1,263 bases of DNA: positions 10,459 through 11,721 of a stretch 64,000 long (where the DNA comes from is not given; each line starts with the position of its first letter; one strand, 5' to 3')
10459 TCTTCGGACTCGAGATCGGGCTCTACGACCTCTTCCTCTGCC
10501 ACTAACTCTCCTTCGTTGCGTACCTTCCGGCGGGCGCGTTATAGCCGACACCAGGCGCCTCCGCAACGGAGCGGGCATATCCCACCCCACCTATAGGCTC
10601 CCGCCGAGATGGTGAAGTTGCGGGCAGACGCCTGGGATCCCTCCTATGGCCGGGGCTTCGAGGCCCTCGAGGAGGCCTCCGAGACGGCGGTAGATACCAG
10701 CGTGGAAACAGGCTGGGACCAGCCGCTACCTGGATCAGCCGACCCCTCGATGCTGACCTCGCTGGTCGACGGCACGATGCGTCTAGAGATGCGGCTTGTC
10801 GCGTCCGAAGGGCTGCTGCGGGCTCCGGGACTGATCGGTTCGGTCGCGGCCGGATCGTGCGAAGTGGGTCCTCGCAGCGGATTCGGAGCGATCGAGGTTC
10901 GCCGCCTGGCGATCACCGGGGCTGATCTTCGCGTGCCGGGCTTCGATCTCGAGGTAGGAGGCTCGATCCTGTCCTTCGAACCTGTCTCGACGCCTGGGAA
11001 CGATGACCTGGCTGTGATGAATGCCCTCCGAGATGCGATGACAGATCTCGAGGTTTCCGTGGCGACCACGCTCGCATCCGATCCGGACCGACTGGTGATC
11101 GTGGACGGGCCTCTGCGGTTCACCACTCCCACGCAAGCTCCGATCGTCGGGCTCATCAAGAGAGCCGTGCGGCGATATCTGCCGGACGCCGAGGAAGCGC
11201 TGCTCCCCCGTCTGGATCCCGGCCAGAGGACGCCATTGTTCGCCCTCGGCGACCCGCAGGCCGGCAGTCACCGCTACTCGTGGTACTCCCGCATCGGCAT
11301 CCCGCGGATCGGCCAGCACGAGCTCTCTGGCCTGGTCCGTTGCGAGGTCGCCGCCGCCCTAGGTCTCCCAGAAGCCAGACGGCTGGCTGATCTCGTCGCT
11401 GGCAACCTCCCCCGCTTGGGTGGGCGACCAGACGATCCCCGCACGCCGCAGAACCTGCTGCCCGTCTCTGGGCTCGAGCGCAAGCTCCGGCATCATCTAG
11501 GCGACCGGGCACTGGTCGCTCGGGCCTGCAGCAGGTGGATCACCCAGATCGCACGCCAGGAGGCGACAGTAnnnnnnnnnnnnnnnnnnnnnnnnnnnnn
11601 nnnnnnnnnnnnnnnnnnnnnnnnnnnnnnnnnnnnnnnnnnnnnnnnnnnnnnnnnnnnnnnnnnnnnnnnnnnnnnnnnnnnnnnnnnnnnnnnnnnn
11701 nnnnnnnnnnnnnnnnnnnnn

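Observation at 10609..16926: Translationally coupled nurA–herA–sbcD–sbcC operon: archaeal-type DNA-end resection module in an actinobacterial chromosome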

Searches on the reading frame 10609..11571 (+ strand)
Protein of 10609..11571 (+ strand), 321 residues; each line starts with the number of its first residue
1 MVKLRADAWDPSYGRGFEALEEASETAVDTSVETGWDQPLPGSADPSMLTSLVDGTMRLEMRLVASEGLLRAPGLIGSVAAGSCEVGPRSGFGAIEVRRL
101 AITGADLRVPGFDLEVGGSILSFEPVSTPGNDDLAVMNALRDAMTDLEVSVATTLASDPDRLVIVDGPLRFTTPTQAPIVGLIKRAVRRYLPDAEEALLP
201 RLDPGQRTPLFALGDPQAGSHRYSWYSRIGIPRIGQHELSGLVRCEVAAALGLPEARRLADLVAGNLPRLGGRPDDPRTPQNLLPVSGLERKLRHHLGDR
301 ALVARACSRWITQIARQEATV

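Call 12: search_protein_families(library=pfam, proteins=[window:10609-11571:+], max_evalue=0.01)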
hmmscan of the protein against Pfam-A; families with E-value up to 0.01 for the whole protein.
window:10609-11571:+ (321 aa): 0 families

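Call 13: search_protein_families(library=ncbifam, proteins=[window:10609-11571:+], max_evalue=0.01)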
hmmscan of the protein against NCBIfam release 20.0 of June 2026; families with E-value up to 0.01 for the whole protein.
window:10609-11571:+ (321 aa): 0 families

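Call 14: search_protein_families(library=padloc, proteins=[window:10609-11571:+], max_evalue=0.01)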
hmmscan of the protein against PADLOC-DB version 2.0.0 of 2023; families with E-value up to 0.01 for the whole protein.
window:10609-11571:+ (321 aa): 0 families

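Call 16: search_solved_structures(query=window:10609-11571:+, max_evalue=10, show_alignments=1)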
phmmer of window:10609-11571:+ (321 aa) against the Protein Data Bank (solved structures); distinct sequences matched with E-value up to 10: 3.
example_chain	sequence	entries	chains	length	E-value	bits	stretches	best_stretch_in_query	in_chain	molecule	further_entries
7f6d_H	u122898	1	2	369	5.1e-16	62.1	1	3-307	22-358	NurA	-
1zup_A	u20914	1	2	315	2.2e-07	33.7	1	52-301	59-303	hypothetical protein TM1739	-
2p1z_A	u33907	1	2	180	0.34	13.4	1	96-155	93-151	Phosphoribosyltransferase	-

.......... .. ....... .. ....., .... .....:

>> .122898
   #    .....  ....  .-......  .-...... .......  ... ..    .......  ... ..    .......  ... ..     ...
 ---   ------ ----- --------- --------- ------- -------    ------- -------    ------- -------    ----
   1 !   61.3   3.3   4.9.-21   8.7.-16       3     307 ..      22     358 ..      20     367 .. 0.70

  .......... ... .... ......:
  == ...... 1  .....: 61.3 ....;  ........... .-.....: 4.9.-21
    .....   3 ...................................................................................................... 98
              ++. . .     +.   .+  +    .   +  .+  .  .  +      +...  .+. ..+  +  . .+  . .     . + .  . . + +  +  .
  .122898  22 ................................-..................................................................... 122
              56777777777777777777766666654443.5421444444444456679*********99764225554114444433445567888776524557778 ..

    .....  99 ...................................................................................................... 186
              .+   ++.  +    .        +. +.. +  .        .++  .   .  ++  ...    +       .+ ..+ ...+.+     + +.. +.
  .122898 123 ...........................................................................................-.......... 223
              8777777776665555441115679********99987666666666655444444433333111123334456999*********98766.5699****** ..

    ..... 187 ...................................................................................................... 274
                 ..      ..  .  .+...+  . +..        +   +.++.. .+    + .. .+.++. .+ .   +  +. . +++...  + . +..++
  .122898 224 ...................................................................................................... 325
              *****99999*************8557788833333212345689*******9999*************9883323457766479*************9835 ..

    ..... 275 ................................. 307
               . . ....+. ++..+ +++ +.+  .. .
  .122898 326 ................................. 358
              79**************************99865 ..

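Call 17: search_protein_families(library=pfam, proteins=[window:10609-11571:+], max_evalue=10)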
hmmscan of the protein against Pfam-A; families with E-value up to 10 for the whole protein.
window:10609-11571:+ (321 aa): 1 family
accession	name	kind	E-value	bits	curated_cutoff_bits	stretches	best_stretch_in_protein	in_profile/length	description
PF09376.16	NurA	-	0.039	13.9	21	1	125-193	60-146/254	NurA domain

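Call 50: search_solved_structures(query=A2, max_evalue=10)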
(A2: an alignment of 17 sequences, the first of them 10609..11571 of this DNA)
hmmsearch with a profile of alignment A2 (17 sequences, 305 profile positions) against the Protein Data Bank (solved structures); distinct sequences matched with E-value up to 10: 4.
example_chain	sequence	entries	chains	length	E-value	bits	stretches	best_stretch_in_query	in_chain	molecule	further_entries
7f6d_H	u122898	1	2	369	8.4e-53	182.8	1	2-304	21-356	NurA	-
1zup_A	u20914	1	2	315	6.4e-21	78.1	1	23-300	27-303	hypothetical protein TM1739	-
4oic_B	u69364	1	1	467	0.33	13.4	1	46-114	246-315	Probable protein phosphatase 2C 6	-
2zw2_A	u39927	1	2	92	0.56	12.6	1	96-147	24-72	Putative uncharacterized protein STS178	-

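Call 51: search_protein_families(library=pfam, alignment_id=A2, max_evalue=1)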
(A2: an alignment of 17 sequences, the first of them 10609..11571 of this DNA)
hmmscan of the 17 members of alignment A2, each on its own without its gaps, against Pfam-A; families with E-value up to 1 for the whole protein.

A. member 1, window:10609-11571:+ (321 aa): 1 family
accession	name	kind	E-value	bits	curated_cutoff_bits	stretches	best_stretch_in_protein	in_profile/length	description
PF09376.16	NurA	-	0.039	13.9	21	1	125-193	60-146/254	NurA domain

B. families by the number of members that match (of 17 scanned): 4 families
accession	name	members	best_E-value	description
PF09376.16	NurA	17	2.1e-07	NurA domain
PF14258.12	DUF4350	1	0.0095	Domain of unknown function (DUF4350)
PF10886.13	DUF2685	1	0.02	Protein of unknown function (DUF2685)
PF07022.19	Phage_CI_repr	1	0.27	Bacteriophage CI repressor helix-turn-helix domain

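Call 94: search_protein_representatives(protein=window:10609-11571:+)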
Query: 321 residues. Proteins with E-value up to 0.001 (for the whole library): 861; up to 1e-10: 539; up to 1e-30: 150. The best 150 are listed.
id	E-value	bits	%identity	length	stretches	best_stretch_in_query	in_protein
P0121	2.5e-170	582.2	81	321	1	1-319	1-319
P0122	3.1e-71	256.6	45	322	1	3-315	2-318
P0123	2.8e-65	237.1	44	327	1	1-309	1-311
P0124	5.6e-54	200.0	40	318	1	3-309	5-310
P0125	9.0e-54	199.3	42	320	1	1-313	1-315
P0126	4.2e-53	197.1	40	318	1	3-310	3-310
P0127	1.4e-52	195.4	43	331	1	1-315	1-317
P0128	3.0e-49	184.4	41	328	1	2-308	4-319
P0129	2.0e-48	181.7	42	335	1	3-311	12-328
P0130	1.8e-47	178.6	40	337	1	4-310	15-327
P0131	3.6e-47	177.6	40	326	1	4-307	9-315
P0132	1.4e-46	175.6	38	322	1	3-309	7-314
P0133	3.9e-46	174.2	40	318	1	3-308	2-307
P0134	8.9e-46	173.0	53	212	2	128-296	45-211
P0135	2.5e-45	171.6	40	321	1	6-309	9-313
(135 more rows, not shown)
